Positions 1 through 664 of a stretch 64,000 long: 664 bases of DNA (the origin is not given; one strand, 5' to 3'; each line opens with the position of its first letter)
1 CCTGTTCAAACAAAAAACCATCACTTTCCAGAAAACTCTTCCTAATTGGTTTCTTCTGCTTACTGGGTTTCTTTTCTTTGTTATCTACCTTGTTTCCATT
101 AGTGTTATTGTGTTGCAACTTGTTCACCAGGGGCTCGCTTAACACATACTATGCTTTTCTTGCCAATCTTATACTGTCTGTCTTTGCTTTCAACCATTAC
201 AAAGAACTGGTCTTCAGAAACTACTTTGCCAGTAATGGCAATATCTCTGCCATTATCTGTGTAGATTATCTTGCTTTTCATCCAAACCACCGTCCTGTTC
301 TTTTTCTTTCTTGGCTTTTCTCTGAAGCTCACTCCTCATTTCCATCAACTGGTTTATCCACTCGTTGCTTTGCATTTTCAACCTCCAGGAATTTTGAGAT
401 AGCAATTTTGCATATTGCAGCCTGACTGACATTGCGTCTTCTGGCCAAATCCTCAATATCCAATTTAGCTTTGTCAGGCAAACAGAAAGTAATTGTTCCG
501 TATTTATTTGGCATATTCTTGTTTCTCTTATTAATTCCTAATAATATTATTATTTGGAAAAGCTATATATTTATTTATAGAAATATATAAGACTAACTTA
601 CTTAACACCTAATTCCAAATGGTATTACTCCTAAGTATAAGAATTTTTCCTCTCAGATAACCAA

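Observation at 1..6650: Left-end accessory / defence-like island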

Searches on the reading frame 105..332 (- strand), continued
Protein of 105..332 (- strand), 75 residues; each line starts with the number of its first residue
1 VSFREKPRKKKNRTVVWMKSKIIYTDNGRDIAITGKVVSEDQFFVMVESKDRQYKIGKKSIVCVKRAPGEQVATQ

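Call 78: predict_structure(alignment_id=A6)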
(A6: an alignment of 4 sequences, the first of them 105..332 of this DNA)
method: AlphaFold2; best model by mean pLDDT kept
length: 75 residues; sequences in the alignment: 4
mean_pLDDT: 65.4   pTM: 0.46
mean pLDDT of the five models: 65.4, 63.3, 61.5, 60.6, 60.2
residues with pLDDT >= 90: 0; 70-90: 34; 50-70: 25; < 50: 16
segments of 3 or more residues with pLDDT < 50: 12-17, 73-75
pLDDT, mean of each block of 10 residues (from residue 1): 48 50 63 78 81 80 67 47
secondary structure, 60 per line:
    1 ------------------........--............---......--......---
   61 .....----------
elements in order: E19-26 E29-40 E44-49 E52-57 E61-65

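Call 92: search_protein_families(library=phrogs, proteins=[L008:10893-11453:+, L008:11909-12583:+, L008:12967-13401:-, L008:13683-14009:+], max_evalue=0.01)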
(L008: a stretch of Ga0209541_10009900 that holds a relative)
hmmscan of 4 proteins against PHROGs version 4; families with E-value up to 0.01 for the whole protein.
L008:10893-11453:+ (186 aa): 1 family
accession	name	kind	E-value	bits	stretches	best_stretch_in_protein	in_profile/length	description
phrog_16015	-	head and packaging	0.0023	17.4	1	32-117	287-372/547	terminase small subunit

L008:11909-12583:+ (224 aa): 2 families
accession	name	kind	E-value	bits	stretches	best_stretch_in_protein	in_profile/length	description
phrog_8545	-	moron, auxiliary metabolic gene and host takeover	0.00076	20.3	1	9-71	12-78/177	superinfection exclusion Sie-like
phrog_806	-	unknown function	0.00088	20.4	1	10-58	1-49/187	-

L008:12967-13401:- (144 aa): 2 families
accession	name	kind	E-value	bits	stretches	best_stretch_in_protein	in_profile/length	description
phrog_29029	-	unknown function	3.6e-05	24.8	1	14-105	15-114/147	-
phrog_26985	-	unknown function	0.00091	19.9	1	5-60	9-63/174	-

L008:13683-14009:+ (108 aa): 39 families (the best 25 are shown)
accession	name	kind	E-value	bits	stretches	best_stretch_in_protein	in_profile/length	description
phrog_333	-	DNA, RNA and nucleotide metabolism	5.9e-16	59.9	1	19-97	19-97/138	HNH endonuclease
phrog_589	-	DNA, RNA and nucleotide metabolism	2e-14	54.8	1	23-93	81-153/179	HNH endonuclease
phrog_144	-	DNA, RNA and nucleotide metabolism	3.5e-13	50.6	1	26-93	77-145/175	HNH endonuclease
phrog_7785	-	DNA, RNA and nucleotide metabolism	5e-13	50.3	1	14-91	51-124/147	HNH endonuclease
phrog_6050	-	DNA, RNA and nucleotide metabolism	6.5e-12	46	1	12-86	290-367/402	HNH endonuclease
phrog_5956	-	DNA, RNA and nucleotide metabolism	8.6e-11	42.7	1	15-93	39-122/138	HNH endonuclease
phrog_119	-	DNA, RNA and nucleotide metabolism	6.7e-10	39.3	1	24-94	194-270/443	HNH endonuclease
phrog_338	-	DNA, RNA and nucleotide metabolism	8.9e-10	39.4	1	21-90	202-273/340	HNH endonuclease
phrog_2118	-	DNA, RNA and nucleotide metabolism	1.6e-09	38.8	1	15-80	158-223/301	HNH endonuclease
phrog_2214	-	DNA, RNA and nucleotide metabolism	2.5e-09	37.7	1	3-93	163-251/429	HNH endonuclease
phrog_3106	-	DNA, RNA and nucleotide metabolism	4.1e-09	37.5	1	24-96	151-238/252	HNH endonuclease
phrog_1271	-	DNA, RNA and nucleotide metabolism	1.2e-08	35.7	1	17-94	250-330/361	HNH endonuclease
phrog_4581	-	head and packaging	4.3e-08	34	1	25-90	57-120/395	terminase small subunit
phrog_5718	-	DNA, RNA and nucleotide metabolism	1.1e-07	32.2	1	19-93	114-188/394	HNH endonuclease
phrog_9545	-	DNA, RNA and nucleotide metabolism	3.3e-07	31.2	1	35-100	122-186/206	HNH endonuclease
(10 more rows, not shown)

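Call 109: search_solved_structures(query=A5, max_evalue=5)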
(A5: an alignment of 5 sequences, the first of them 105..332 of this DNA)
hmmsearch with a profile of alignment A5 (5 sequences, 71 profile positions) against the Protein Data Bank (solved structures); distinct sequences matched with E-value up to 5: 1.
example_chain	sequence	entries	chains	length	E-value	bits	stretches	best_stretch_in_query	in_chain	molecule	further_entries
7xi6_A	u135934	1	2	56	0.24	14.5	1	24-49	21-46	C56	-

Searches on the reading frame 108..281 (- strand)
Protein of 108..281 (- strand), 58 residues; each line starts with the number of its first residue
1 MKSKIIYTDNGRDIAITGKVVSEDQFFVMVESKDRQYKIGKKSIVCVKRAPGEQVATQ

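Call 96: search_dna_similar(query=window:108-281:-, collection=phages, mode=protein, max_evalue=0.01, max_rows=8)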
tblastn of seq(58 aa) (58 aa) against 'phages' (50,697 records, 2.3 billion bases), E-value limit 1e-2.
No match.

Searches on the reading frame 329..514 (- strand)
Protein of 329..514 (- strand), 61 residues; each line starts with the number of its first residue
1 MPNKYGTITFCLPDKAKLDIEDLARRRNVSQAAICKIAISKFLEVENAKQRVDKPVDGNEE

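Call 3: search_protein_families(library=pfam, proteins=[window:329-514:-], max_evalue=0.1)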
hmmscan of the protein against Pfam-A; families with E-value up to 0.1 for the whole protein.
window:329-514:- (61 aa): 1 family
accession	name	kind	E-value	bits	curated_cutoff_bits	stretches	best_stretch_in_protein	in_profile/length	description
PF01402.27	RHH_1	-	0.091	13.2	20.5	0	9-44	3-38/39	Ribbon-helix-helix protein, copG family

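Call 4: search_protein_families(library=padloc, proteins=[window:329-514:-], max_evalue=0.1)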
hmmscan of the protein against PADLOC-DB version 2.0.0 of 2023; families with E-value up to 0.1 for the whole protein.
window:329-514:- (61 aa): 0 families

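Call 39: search_protein_families(library=phrogs, proteins=[window:329-514:-], max_evalue=0.01)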
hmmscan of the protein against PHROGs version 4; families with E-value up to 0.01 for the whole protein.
window:329-514:- (61 aa): 4 families
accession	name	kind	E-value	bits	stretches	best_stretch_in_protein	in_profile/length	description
phrog_3887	-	transcription regulation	0.00059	20.5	1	10-45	23-58/61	transcriptional regulator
phrog_7325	-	transcription regulation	0.001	20.2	1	7-52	58-103/151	CopG-like transcriptional repressor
phrog_9615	-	unknown function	0.0046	17.2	1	8-53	209-254/349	-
phrog_33101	-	unknown function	0.0083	17.4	1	19-44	71-96/116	-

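Call 63: search_protein_families(library=ncbifam, proteins=[window:329-514:-], max_evalue=0.01)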
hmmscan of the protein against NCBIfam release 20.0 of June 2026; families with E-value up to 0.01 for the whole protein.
window:329-514:- (61 aa): 0 families

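Call 101: search_solved_structures(query=A7, max_evalue=1)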
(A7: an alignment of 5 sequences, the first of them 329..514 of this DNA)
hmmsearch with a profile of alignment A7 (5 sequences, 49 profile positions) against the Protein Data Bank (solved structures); distinct sequences matched with E-value up to 1: 8.
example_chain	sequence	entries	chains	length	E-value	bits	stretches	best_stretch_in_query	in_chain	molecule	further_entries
2k9i_A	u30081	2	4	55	7.9e-06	28.9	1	10-44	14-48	Uncharacterized protein ORF56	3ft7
7by2_A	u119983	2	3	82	0.00075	22.6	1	6-46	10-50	CopG family transcriptional regulator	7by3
5x3t_A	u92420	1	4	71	0.00088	22.4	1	9-39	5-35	Antitoxin VapB26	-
6iya_A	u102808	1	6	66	0.13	15.4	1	8-48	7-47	Transcriptional regulator CopG family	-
9kkd_A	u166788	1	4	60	0.2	14.9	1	8-45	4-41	Ribbon-helix-helix protein, CopG family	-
7etr_A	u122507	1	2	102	0.38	14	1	8-47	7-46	Transcriptional regulator CopG family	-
5ytp_A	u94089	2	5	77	0.4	13.9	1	3-42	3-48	TTHA0139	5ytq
2k5j_A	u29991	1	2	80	0.84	12.8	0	7-43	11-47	uncharacterized protein yiiF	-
